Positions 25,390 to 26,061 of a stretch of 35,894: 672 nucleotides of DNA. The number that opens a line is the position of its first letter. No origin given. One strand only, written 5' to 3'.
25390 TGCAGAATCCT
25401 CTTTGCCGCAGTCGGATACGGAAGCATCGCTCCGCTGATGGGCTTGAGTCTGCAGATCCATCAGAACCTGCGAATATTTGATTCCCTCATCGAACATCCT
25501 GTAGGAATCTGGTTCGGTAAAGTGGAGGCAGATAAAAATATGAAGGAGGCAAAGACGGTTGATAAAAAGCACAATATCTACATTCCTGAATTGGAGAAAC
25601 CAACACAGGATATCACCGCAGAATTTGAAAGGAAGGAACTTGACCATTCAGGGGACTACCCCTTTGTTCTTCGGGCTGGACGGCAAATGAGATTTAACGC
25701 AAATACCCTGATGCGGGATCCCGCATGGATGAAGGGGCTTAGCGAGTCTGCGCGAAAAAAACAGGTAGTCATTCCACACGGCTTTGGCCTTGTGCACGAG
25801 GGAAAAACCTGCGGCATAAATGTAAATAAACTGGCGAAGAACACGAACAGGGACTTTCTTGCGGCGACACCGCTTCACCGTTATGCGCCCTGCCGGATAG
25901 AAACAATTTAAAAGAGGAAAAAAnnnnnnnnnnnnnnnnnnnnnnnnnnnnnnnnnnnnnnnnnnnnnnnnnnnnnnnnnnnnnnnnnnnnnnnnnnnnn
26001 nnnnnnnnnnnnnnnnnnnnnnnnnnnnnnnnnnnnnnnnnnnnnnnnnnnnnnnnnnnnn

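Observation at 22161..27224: Divergent six-gene cluster of function-unknown families with a metal / molybdopterin-cofactor flavour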

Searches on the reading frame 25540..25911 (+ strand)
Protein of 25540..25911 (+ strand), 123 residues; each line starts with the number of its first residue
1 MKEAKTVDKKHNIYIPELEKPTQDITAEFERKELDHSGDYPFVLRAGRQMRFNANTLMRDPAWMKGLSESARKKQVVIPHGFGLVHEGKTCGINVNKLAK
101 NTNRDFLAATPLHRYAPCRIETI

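Call 9: search_solved_structures(query=window:25540-25911:+, max_evalue=10, show_alignments=3)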
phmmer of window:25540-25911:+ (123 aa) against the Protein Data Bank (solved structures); distinct sequences matched with E-value up to 10: 0.

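Call 12: find_homologous_proteins(query=window:25540-25911:+, max_evalue=0.001)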
Query window:25540-25911:+ (123 aa): 101 proteins with E <= 0.001 among 101 candidates.
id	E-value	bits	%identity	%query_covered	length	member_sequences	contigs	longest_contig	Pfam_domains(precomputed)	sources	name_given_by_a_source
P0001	3.4e-78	278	100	100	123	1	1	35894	-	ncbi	-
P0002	2.7e-39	152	49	99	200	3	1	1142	PF01568.28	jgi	jgi:anaerobic selenocysteine-containing dehydrogenase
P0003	1.5e-38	150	49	100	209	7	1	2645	PF01568.28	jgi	jgi:anaerobic selenocysteine-containing dehydrogenase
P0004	7.6e-38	147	47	100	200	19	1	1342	PF01568.28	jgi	jgi:anaerobic selenocysteine-containing dehydrogenase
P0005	1.6e-35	140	47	100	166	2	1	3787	PF01568.28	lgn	-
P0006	1.2e-34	137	46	100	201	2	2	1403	PF01568.28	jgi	jgi:anaerobic selenocysteine-containing dehydrogenase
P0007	9.5e-34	134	46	93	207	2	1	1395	PF01568.28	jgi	jgi:anaerobic selenocysteine-containing dehydrogenase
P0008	1.8e-32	130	44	96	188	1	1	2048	PF01568.28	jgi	-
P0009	5.6e-32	129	43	100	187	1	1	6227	PF01568.28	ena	-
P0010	6.7e-32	128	42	100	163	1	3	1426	PF01568.28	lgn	-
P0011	1.4e-31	127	43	100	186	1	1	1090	PF01568.28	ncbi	-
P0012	1.8e-31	127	43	100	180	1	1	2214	PF01568.28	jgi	jgi:anaerobic selenocysteine-containing dehydrogenase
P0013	2.5e-30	123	41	100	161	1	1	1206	PF01568.28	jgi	jgi:anaerobic selenocysteine-containing dehydrogenase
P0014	6.4e-30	122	42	100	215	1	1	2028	PF01568.28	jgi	-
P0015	1.0e-29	121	41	97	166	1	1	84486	PF01568.28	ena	-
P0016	2.1e-29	120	41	97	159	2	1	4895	PF01568.28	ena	-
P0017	6.8e-29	119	42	100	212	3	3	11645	PF01568.28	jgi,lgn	jgi:anaerobic selenocysteine-containing dehydrogenase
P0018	7.3e-29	118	40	100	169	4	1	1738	PF01568.28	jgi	jgi:anaerobic selenocysteine-containing dehydrogenase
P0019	8.3e-29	118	40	100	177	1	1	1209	PF01568.28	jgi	jgi:anaerobic selenocysteine-containing dehydrogenase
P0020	1.2e-28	118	42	94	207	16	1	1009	PF01568.28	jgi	jgi:anaerobic selenocysteine-containing dehydrogenase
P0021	2.1e-28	117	43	98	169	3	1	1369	PF01568.28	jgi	-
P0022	2.2e-28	117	42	94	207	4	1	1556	PF01568.28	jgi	jgi:anaerobic selenocysteine-containing dehydrogenase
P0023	3.0e-28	116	42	94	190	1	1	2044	PF01568.28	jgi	jgi:anaerobic selenocysteine-containing dehydrogenase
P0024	3.1e-28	116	42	94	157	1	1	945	PF01568.28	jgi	jgi:anaerobic selenocysteine-containing dehydrogenase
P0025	7.0e-28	115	42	94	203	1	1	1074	PF01568.28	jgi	jgi:anaerobic selenocysteine-containing dehydrogenase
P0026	2.9e-27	113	43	88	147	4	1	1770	PF01568.28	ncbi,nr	ncbi:MAG TPA: molybdopterin dinucleotide binding domain-containing protein, partial [Deltaproteobact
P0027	3.7e-27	113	40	98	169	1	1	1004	PF01568.28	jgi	jgi:anaerobic selenocysteine-containing dehydrogenase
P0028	1.2e-26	111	39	98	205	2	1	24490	PF01568.28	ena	-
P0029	2.2e-26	111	38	100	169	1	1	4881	PF01568.28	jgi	jgi:anaerobic selenocysteine-containing dehydrogenase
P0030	2.2e-26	110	39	97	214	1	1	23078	PF01568.28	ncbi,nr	ncbi:MAG TPA: molybdopterin dinucleotide binding domain-containing protein, partial [Thermodesulfoba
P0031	3.9e-26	110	42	88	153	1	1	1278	PF01568.28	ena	-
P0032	6.0e-26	109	38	94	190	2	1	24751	PF01568.28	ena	-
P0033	7.8e-26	109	42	80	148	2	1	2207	PF01568.28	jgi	jgi:anaerobic selenocysteine-containing dehydrogenase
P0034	9.4e-26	108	38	96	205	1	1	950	PF01568.28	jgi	-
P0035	1.4e-25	108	45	80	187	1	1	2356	PF01568.28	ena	-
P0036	1.4e-25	108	40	98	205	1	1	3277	PF01568.28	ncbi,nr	ncbi:MAG TPA: molybdopterin dinucleotide binding domain-containing protein, partial [Smithellaceae b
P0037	1.6e-25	108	39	94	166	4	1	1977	PF01568.28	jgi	jgi:anaerobic selenocysteine-containing dehydrogenase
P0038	2.6e-25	107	36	93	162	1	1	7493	PF01568.28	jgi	jgi:anaerobic selenocysteine-containing dehydrogenase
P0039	3.3e-25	107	38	97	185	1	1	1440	PF01568.28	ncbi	-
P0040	8.7e-25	105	36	100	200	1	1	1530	PF01568.28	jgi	jgi:anaerobic selenocysteine-containing dehydrogenase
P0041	1.0e-24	105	41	77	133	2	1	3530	PF01568.28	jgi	-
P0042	1.5e-24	105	40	82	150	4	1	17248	PF01568.28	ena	-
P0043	1.7e-24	104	43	69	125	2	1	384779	PF01568.28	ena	-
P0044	5.8e-24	103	45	67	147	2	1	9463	PF01568.28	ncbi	ncbi:MAG: molybdopterin dinucleotide binding domain-containing protein, partial [Thermodesulfobacter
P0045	1.2e-23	102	44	76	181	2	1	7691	PF01568.28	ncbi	-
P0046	1.3e-23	102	37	94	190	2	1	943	PF01568.28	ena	-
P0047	1.5e-23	101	41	69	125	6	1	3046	PF01568.28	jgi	jgi:anaerobic selenocysteine-containing dehydrogenase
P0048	1.6e-23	101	41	84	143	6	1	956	PF01568.28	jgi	jgi:anaerobic selenocysteine-containing dehydrogenase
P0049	3.7e-23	100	44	68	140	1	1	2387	PF01568.28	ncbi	-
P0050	9.3e-23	99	37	92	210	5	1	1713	PF01568.28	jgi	jgi:anaerobic selenocysteine-containing dehydrogenase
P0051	9.8e-23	99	43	74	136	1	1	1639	PF01568.28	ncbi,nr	ncbi:MAG TPA: molybdopterin dinucleotide binding domain-containing protein, partial [Thermodesulfoba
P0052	1.9e-22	98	40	84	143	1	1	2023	PF01568.28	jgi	jgi:anaerobic selenocysteine-containing dehydrogenase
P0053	3.4e-22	97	44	63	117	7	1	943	PF01568.28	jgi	jgi:anaerobic selenocysteine-containing dehydrogenase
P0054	3.8e-22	97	46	63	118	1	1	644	PF01568.28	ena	-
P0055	8.1e-22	96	41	69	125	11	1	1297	PF01568.28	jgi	-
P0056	1.0e-21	95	43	67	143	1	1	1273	PF01568.28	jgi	jgi:anaerobic selenocysteine-containing dehydrogenase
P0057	1.2e-21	95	39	84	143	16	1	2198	PF01568.28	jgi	jgi:anaerobic selenocysteine-containing dehydrogenase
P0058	1.3e-21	95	37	91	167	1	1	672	PF01568.28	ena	-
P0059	1.5e-21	95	43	67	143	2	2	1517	PF01568.28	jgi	jgi:anaerobic selenocysteine-containing dehydrogenase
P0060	1.6e-21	95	44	63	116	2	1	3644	PF01568.28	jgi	jgi:anaerobic selenocysteine-containing dehydrogenase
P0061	1.0e-20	92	47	54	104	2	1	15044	PF01568.28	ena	-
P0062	2.0e-20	91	37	80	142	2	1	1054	PF01568.28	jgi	jgi:anaerobic selenocysteine-containing dehydrogenase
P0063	1.7e-19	88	42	64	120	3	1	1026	PF01568.28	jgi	-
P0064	1.8e-19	88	53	65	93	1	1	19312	PF01568.28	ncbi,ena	-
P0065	2.0e-19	88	41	57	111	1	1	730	PF01568.28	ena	-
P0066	2.1e-19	88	43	64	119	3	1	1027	PF01568.28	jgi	jgi:anaerobic selenocysteine-containing dehydrogenase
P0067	3.1e-19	87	39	67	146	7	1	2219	PF01568.28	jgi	jgi:anaerobic selenocysteine-containing dehydrogenase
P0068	3.5e-19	87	42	59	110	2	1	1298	PF01568.28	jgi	jgi:anaerobic selenocysteine-containing dehydrogenase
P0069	5.1e-19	87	54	65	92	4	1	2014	PF01568.28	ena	-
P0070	7.7e-19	86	43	60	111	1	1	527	PF01568.28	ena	-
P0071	1.3e-18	85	68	46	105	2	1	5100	PF01568.28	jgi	jgi:anaerobic selenocysteine-containing dehydrogenase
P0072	1.6e-18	85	44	60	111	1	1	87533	PF01568.28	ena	-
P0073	2.0e-18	85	38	68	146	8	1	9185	PF01568.28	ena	-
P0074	2.1e-18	85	39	67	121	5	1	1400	PF01568.28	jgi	-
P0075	3.0e-18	84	44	64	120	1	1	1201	PF01568.28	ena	-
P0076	3.7e-18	84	42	58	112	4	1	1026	PF01568.28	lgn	-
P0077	3.9e-18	84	38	67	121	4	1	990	PF01568.28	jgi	jgi:anaerobic selenocysteine-containing dehydrogenase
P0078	4.6e-18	84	41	60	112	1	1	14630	PF01568.28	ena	-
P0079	1.0e-17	83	38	64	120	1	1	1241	PF01568.28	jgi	-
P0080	1.4e-17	82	42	58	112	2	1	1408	PF01568.28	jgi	-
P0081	2.3e-17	81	35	82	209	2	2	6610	PF01568.28,PF04879.22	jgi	jgi:anaerobic selenocysteine-containing dehydrogenase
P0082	4.3e-17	80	67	46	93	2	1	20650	PF01568.28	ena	-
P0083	8.4e-17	80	40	61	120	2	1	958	PF01568.28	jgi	-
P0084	1.0e-16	79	40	61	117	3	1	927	PF01568.28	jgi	jgi:anaerobic selenocysteine-containing dehydrogenase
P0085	1.1e-16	79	39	59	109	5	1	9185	PF01568.28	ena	-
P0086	1.1e-16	79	43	54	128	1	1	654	PF01568.28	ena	-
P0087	6.5e-16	77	65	46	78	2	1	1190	PF01568.28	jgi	jgi:anaerobic selenocysteine-containing dehydrogenase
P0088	8.1e-15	73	62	45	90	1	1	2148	PF01568.28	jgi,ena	-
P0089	3.2e-14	71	39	54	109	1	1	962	PF01568.28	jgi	-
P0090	3.4e-14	71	65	44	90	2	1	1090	PF01568.28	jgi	jgi:anaerobic selenocysteine-containing dehydrogenase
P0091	9.1e-14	70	61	44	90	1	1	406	PF01568.28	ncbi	-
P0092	1.1e-13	69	60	46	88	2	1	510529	PF01568.28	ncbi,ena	-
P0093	4.8e-13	67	60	46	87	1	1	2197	PF01568.28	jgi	-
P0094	5.5e-13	67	35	75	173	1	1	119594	PF01568.28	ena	-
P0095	6.3e-13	67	51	63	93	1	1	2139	PF01568.28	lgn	-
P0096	1.3e-12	66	58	46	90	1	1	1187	PF01568.28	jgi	jgi:anaerobic selenocysteine-containing dehydrogenase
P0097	2.2e-12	65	61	44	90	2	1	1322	PF01568.28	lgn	-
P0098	2.3e-12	65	59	44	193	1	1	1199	PF01257.26,PF01568.28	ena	-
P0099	2.4e-12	65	57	44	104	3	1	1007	PF01568.28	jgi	jgi:anaerobic selenocysteine-containing dehydrogenase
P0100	4.3e-12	64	61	44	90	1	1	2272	PF01568.28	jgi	-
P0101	5.6e-12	64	61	44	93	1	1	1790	PF01568.28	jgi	jgi:anaerobic selenocysteine-containing dehydrogenase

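Call 14: find_encoding_contigs(protein=P0015, flank=10000, max_places=3)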
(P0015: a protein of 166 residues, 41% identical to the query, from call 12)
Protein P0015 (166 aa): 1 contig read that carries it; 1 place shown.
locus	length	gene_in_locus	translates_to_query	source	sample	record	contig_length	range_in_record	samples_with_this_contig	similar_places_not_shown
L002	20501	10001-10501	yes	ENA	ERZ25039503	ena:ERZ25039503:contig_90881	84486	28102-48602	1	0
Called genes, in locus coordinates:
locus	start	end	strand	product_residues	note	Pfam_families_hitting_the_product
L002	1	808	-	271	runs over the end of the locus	-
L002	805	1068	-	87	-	PF13641:Glyco_tranf_2_3, PF00535:Glycos_transf_2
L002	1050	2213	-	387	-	PF01041:DegT_DnrJ_EryC1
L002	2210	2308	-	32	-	-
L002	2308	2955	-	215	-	PF08889:WbqC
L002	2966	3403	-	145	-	PF05853:BKACE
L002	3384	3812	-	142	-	PF05853:BKACE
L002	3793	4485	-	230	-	PF17836:PglD_N (faint), PF00132:Hexapep (faint)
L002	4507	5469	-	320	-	PF01180:DHO_dh, PF03060:NMO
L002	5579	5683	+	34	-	-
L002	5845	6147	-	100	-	-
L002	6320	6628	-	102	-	PF02578:Cu-oxidase_4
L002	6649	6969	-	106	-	PF02578:Cu-oxidase_4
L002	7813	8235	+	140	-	PF22381:Staph_reg_Sar_Rot (weak), PF01047:MarR, PF12802:MarR_2, PF13601:HTH_34 (weak)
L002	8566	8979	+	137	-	PF00384:Molybdopterin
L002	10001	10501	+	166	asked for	PF01568:Molydop_binding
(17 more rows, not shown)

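Call 15: find_encoding_contigs(protein=P0028, flank=10000, max_places=3)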
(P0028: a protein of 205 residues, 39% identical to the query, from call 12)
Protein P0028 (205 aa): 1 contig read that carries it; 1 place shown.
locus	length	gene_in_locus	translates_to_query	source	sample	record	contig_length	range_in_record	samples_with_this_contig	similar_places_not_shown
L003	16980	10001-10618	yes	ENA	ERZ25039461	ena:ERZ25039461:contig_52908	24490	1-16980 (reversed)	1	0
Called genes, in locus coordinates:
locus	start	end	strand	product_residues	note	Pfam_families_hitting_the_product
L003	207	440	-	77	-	PF20068:Amphi-Trp (faint)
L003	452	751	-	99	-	PF02049:FliE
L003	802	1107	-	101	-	PF13453:Zn_ribbon_TFIIB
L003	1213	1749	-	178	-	-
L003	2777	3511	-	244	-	PF01169:GDT1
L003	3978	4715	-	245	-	PF03741:TerC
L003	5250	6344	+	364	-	-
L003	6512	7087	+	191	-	PF00440:TetR_N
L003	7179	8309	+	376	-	PF13484:Fer4_16, PF13646:HEAT_2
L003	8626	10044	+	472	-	PF00384:Molybdopterin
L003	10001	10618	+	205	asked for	PF01568:Molydop_binding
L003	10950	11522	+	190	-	PF01613:Flavin_Reduct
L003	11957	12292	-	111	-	PF00839:Cys_rich_FGFR (weak)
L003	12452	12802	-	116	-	PF00691:OmpA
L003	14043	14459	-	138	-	PF00903:Glyoxalase, PF12681:Glyoxalase_2 (weak)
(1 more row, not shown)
